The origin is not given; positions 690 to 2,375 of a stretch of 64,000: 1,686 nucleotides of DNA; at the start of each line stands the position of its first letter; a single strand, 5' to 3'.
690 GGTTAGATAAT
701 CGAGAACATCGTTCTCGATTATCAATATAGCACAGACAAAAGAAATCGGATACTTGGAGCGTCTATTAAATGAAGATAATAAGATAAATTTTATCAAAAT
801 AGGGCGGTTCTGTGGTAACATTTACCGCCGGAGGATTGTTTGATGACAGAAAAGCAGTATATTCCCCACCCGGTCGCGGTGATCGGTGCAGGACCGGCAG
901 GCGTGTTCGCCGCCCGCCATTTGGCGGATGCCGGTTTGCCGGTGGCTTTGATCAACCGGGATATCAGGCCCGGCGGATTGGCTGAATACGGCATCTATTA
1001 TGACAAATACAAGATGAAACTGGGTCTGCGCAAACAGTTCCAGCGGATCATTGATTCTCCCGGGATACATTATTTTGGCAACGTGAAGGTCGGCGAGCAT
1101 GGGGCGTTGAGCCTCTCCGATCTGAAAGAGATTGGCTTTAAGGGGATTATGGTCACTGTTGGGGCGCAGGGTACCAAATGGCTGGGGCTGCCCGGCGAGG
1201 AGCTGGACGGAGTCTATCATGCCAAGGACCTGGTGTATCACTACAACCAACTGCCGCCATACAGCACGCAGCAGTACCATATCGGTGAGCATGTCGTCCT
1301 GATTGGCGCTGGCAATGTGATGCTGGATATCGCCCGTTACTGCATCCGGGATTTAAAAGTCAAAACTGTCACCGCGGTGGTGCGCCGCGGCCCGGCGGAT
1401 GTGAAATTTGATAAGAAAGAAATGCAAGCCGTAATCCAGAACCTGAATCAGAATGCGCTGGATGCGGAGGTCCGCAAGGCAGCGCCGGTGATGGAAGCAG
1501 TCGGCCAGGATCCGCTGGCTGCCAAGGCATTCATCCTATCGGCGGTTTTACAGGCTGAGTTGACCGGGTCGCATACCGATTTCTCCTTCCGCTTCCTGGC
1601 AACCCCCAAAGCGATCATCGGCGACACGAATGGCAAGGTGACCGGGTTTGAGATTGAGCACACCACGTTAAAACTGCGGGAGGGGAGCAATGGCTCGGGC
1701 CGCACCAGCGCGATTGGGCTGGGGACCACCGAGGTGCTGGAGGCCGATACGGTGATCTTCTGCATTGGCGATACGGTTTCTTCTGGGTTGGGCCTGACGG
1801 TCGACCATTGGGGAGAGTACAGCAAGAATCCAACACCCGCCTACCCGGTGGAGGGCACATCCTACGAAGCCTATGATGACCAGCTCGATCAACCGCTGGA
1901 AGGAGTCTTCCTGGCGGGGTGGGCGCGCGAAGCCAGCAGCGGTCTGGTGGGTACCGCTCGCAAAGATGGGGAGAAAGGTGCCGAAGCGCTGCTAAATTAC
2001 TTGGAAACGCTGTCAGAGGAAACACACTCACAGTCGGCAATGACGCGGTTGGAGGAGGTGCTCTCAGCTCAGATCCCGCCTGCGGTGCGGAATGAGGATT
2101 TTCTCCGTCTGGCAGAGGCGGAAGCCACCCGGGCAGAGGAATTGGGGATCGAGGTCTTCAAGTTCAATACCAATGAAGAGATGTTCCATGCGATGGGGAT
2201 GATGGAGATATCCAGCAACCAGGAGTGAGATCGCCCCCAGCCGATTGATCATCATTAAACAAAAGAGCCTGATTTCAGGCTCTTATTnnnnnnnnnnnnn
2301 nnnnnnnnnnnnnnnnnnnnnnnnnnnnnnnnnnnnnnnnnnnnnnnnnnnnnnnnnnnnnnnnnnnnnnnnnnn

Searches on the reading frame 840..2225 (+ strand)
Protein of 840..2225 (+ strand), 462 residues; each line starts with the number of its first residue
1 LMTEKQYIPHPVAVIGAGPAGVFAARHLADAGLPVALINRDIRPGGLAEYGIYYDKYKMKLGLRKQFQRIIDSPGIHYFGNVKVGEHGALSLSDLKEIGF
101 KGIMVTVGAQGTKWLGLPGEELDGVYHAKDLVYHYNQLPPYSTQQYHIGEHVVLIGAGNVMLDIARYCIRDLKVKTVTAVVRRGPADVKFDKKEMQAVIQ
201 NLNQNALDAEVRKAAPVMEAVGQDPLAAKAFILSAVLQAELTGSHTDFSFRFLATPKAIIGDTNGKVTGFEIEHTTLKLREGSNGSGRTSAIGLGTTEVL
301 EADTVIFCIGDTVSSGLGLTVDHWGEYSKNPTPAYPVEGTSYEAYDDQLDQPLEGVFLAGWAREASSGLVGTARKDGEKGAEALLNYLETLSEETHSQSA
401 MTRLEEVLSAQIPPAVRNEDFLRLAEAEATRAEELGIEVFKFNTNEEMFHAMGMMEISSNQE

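Call 85: search_protein_families(library=pfam, max_evalue=0.00001, proteins=[window:840-2225:+])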
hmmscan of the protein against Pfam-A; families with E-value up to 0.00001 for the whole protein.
window:840-2225:+ (462 aa): 2 families
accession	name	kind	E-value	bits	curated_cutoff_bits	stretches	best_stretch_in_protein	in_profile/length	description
PF07992.20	Pyr_redox_2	-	3.2e-14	53.5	26.1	1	11-205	2-196/291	Pyridine nucleotide-disulphide oxidoreductase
PF01946.23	Thi4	-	1.7e-07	31.2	26.2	1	6-78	14-84/235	Thi4 family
